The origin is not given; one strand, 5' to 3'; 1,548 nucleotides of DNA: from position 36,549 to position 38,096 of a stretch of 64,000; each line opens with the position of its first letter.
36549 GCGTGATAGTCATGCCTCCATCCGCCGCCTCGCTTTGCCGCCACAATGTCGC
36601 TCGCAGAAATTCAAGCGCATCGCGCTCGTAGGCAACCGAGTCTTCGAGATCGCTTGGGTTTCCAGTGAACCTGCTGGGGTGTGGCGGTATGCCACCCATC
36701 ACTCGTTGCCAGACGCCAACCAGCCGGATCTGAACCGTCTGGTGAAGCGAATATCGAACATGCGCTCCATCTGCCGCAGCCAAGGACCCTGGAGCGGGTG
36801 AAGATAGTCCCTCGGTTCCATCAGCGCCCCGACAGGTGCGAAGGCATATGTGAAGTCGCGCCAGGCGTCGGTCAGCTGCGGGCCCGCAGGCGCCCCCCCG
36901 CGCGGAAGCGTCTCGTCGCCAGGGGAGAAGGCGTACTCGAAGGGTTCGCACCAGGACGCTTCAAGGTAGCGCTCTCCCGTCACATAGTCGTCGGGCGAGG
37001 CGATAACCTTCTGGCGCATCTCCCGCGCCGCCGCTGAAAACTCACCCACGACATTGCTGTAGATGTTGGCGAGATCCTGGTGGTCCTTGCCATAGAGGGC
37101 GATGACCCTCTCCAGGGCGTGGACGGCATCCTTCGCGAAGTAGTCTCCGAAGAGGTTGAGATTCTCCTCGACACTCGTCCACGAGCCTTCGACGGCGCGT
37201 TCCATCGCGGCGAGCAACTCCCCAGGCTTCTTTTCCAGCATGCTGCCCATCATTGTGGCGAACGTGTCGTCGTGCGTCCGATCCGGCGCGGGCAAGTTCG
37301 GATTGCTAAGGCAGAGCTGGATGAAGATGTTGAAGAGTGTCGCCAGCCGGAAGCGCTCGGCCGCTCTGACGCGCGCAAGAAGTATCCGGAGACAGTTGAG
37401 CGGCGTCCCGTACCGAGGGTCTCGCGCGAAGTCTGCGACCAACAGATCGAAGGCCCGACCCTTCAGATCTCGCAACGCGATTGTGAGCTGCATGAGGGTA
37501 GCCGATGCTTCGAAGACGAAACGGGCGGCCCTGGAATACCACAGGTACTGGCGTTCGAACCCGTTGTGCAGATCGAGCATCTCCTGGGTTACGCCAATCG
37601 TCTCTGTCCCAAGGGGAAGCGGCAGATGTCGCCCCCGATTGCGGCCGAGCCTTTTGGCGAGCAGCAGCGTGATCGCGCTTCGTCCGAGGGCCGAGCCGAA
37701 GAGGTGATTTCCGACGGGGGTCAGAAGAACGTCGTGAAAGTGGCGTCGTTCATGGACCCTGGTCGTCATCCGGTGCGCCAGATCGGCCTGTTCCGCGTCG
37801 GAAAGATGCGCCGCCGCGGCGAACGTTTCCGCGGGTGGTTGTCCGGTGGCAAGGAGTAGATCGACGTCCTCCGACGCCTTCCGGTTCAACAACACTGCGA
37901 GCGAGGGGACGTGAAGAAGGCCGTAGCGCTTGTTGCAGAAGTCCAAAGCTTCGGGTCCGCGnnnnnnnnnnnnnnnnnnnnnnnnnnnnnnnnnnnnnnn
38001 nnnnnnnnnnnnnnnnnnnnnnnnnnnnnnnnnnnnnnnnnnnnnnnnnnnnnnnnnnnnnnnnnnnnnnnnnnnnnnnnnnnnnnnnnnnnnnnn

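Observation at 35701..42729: HNH-NACHT-HEAT STAND NTPase coupled to three uncharacterised genes: candidate novel multi-gene defence system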

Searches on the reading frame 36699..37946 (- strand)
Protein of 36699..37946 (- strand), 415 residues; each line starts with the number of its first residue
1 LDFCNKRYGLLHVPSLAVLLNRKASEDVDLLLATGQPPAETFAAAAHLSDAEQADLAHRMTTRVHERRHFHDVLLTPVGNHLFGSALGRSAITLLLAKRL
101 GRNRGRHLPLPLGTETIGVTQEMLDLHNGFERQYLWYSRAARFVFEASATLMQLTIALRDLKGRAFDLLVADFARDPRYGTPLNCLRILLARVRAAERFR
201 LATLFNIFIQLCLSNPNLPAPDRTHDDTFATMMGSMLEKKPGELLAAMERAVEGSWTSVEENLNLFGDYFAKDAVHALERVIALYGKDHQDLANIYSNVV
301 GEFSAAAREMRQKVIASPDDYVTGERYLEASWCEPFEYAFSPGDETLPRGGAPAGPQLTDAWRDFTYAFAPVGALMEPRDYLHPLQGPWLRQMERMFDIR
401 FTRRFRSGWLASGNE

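Call 4: search_protein_families(library=pfam, proteins=[window:36699-37946:-], max_evalue=0.1)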
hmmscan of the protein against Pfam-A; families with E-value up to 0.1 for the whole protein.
window:36699-37946:- (415 aa): 0 families

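Call 5: search_protein_families(library=padloc, proteins=[window:36699-37946:-], max_evalue=0.1)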
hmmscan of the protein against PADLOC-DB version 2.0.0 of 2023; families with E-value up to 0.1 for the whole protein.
window:36699-37946:- (415 aa): 0 families

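Call 7: search_protein_families(library=ncbifam, proteins=[window:36699-37946:-], max_evalue=0.1)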
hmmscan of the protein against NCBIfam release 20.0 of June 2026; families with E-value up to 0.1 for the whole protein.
window:36699-37946:- (415 aa): 1 family
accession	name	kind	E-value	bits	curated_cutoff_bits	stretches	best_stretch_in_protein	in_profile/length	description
NF009172.0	PRK12519.1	subfamily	0.065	12.8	222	0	136-203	34-100/194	RNA polymerase sigma factor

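Call 8: find_homologous_proteins(query=window:36699-37946:-)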
Query window:36699-37946:- (415 aa): 3 proteins with E <= 0.001 among 8000 candidates.
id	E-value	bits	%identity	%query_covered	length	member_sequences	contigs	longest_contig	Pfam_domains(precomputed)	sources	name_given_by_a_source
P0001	4.1e-247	838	90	98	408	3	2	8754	-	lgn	-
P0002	6.6e-112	392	49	98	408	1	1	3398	-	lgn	-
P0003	2.1e-57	213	33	96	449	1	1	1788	PF02810.22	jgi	jgi:hypothetical protein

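Call 9: find_encoding_contigs(protein=P0001, flank=10000)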
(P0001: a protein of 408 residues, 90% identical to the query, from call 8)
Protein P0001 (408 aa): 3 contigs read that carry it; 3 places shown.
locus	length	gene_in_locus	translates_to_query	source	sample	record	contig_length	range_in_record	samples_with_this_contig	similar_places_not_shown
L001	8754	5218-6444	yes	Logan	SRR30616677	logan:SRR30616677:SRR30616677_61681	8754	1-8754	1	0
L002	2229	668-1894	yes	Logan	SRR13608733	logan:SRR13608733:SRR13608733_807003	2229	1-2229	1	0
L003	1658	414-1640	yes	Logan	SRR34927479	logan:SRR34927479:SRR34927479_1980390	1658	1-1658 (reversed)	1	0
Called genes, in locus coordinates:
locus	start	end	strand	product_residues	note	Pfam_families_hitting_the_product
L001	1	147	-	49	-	?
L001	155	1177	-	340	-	-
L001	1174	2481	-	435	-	PF02321:OEP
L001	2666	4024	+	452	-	PF00512:HisKA, PF02518:HATPase_c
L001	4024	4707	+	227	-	PF00072:Response_reg, PF00486:Trans_reg_C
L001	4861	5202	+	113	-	-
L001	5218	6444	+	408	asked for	-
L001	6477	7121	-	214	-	-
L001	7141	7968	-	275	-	PF13588:HSDR_N_2 (weak)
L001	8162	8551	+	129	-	-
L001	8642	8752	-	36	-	?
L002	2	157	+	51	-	?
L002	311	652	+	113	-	-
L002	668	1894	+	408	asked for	-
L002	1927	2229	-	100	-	?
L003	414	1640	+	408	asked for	-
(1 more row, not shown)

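Call 10: find_encoding_contigs(protein=P0002, flank=10000)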
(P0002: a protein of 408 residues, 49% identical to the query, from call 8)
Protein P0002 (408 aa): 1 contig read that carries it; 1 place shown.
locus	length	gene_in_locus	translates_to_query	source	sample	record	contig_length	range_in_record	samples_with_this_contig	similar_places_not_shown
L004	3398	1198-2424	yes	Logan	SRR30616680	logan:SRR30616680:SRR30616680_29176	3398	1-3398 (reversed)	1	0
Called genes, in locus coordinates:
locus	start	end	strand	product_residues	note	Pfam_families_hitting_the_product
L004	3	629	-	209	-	?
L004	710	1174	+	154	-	-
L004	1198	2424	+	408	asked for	-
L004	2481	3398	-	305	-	?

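Call 11: find_encoding_contigs(protein=P0003, flank=10000)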
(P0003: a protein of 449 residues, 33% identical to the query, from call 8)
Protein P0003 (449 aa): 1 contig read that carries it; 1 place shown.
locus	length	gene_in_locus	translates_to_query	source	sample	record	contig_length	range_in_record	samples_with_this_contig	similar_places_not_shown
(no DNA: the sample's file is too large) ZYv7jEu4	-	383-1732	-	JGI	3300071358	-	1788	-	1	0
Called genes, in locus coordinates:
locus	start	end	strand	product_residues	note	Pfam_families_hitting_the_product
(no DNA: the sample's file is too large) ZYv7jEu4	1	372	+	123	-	?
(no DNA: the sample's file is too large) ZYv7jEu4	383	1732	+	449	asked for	PF02810:SEC-C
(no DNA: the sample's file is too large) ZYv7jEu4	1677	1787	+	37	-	?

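Call 28: search_protein_families(library=pfam, proteins=[L001:4861-5202:+, L004:710-1174:+, P0002, P0003], max_evalue=1)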
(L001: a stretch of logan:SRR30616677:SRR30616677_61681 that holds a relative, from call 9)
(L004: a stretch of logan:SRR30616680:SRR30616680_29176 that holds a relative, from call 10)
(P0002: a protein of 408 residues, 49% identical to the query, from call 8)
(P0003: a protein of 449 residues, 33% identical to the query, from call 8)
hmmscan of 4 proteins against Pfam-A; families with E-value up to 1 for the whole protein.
L001:4861-5202:+ (113 aa): 1 family
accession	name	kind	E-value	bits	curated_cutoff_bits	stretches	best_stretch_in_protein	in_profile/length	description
PF19953.4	EACC1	-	0.0031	17.9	23.6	1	12-107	11-103/107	Effector Associated Constant Component 1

L004:710-1174:+ (154 aa): 0 families

P0002 (408 aa): 0 families

P0003 (449 aa): 1 family
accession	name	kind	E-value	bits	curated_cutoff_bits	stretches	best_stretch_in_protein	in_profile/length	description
PF02810.21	SEC-C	-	3.5e-08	33.6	20.4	1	431-449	1-19/19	SEC-C motif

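Call 34: search_solved_structures(query=A2, max_evalue=10)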
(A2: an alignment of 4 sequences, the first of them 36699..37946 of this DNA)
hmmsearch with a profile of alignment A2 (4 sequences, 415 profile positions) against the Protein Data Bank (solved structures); distinct sequences matched with E-value up to 10: 5.
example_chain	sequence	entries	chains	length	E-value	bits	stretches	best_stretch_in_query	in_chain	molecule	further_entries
11zv_B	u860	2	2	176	0.035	16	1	250-320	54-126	RBD minibinder 11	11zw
6ayy_A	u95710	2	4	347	0.66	11.8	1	11-76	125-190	Fructose-1,6-bisphosphatase class 2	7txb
6ayu_A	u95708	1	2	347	0.71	11.7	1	11-76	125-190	Fructose-1,6-bisphosphatase class 2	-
6ayv_A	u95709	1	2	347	0.71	11.7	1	11-76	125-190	Fructose-1,6-bisphosphatase class 2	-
4q20_A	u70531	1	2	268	0.71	11.7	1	69-146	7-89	Sensor protein DivL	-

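Call 46: predict_structure(alignment_id=A2)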
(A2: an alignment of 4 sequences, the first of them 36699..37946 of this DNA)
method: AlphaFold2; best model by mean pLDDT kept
length: 415 residues; sequences in the alignment: 4
mean_pLDDT: 69.7   pTM: 0.71
mean pLDDT of the five models: 69.7, 63.9, 58.3, 51.4, 46.4
residues with pLDDT >= 90: 23; 70-90: 234; 50-70: 76; < 50: 82
segments of 3 or more residues with pLDDT < 50: 1-44, 338-357, 379-385, 405-415
pLDDT, mean of each block of 10 residues (from residue 1): 28 36 37 42 57 64 71 81 79 76 86 85 86 80 81 77 77 76 89 89 89 72 80 89 91 81 63 75 71 79 82 84 78 62 37 47 63 58 56 78 48 26
secondary structure, 60 per line:
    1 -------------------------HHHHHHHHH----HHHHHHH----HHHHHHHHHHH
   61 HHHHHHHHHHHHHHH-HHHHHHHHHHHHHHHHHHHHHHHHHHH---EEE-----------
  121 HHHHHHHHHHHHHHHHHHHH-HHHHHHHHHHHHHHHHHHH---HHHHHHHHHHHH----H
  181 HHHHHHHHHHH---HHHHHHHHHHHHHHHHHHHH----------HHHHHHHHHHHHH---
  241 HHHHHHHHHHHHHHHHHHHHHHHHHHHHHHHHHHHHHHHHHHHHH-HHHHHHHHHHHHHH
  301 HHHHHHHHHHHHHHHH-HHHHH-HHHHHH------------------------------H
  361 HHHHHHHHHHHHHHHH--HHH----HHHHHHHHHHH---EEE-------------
elements in order: H26-34 H39-45 H50-75 H77-103 E107-109 H121-140 H142-160 H164-175 H180-191 H195-214 H225-237 H241-285 H287-316 H318-322 H324-329 H360-376 H386-396 E400-402

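Call 59: search_protein_representatives(alignment_id=A2)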
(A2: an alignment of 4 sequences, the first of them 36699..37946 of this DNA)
Query: 4 sequences, 415 profile positions. Proteins with E-value up to 0.001 (for the whole library): 66; up to 1e-10: 35; up to 1e-30: 17. The best 66 are listed.
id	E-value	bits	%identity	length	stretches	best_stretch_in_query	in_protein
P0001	3.2e-228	773.8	-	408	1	1-407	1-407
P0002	3.3e-209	711.2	-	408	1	1-407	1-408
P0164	1.7e-128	445.3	-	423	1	1-413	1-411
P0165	3.9e-101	355.2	-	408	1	1-404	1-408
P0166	3.2e-50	187.5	-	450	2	1-344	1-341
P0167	7.2e-50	186.3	-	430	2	8-345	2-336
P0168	3.7e-48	180.7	-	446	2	1-347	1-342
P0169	1.7e-45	172.0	-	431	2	1-347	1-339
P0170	9.4e-42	159.6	-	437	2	1-344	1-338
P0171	2.0e-40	155.2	-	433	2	1-340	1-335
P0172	1.7e-39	152.2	-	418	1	1-345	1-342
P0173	1.3e-36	142.6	-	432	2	1-356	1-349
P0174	1.2e-35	139.5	-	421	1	4-405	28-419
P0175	3.6e-34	134.6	-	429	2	46-349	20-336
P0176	8.7e-33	130.1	-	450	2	1-328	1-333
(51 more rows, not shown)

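Call 61: search_protein_families(library=pfam, alignment_id=A4, max_evalue=0.01)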
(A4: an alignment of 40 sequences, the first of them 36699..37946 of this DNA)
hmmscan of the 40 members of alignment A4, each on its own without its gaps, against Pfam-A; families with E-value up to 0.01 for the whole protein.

A. member 1, window:36699-37946:- (415 aa): 0 families

B. families by the number of members that match (of 40 scanned): 4 families
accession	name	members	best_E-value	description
PF02810.21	SEC-C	1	3.5e-08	SEC-C motif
PF11659.14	DUF3261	1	0.001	Protein of unknown function (DUF3261)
PF07729.17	FCD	1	0.0033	FCD domain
PF03790.18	KNOX1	1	0.0043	KNOX1 domain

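Call 62: find_related_loci(query=A4, collection=metagenome_contigs, flank=6000)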
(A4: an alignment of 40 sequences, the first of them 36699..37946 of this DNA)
Query A4 (415 aa) in metagenome_contigs; peptide patterns used: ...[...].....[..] (x = any residue, [..] = any of these).
200 stretches matched a pattern; 23 encode a relative of the query (tblastn E <= 1e-3); 23 distinct loci.
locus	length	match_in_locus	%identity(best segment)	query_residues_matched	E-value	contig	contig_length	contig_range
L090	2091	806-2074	31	1-394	4e-37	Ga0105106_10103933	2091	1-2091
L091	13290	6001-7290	26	1-405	3e-29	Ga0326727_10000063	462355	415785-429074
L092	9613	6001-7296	27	1-405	1e-25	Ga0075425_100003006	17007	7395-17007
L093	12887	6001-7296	27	1-405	4e-25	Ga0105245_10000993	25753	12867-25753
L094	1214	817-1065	41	1-82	2e-14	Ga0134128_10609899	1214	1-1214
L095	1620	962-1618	32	8-216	2e-13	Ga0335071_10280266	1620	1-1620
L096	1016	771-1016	39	1-80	3e-13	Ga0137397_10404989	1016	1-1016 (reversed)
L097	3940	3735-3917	48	51-112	5e-10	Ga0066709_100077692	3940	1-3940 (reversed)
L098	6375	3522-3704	48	51-112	9e-10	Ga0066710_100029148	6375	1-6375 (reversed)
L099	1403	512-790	35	8-93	1e-9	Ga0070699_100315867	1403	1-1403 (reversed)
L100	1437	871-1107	38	8-82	3e-8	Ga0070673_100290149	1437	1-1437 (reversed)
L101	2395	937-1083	39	65-113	2e-7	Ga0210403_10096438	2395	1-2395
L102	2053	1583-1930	28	1-112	3e-6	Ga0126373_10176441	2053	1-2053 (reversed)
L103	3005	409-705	30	16-112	3e-6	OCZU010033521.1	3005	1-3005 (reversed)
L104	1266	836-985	38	61-110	5e-6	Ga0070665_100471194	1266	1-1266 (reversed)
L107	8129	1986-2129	38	65-112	3e-5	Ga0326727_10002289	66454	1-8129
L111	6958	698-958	30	21-112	1e-4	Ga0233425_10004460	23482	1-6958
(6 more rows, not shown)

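Call 80: list_cluster_members(proteins=[P0044, P0004, window:36699-37946:-, window:37962-38303:-])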
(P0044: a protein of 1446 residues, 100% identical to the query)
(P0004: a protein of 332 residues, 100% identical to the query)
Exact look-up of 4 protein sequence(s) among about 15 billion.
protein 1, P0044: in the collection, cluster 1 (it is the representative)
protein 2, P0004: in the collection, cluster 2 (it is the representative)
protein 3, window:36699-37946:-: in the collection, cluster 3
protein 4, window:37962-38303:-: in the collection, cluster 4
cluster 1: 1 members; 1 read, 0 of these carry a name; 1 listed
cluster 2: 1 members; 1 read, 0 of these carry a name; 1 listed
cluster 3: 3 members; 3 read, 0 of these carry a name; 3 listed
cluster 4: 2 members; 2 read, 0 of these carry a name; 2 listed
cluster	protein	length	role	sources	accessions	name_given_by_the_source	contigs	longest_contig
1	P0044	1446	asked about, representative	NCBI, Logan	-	-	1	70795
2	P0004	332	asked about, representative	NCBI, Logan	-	-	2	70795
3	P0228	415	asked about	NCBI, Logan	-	-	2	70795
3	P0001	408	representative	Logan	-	-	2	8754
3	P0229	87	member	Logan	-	-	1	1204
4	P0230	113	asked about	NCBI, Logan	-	-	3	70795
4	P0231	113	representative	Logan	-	-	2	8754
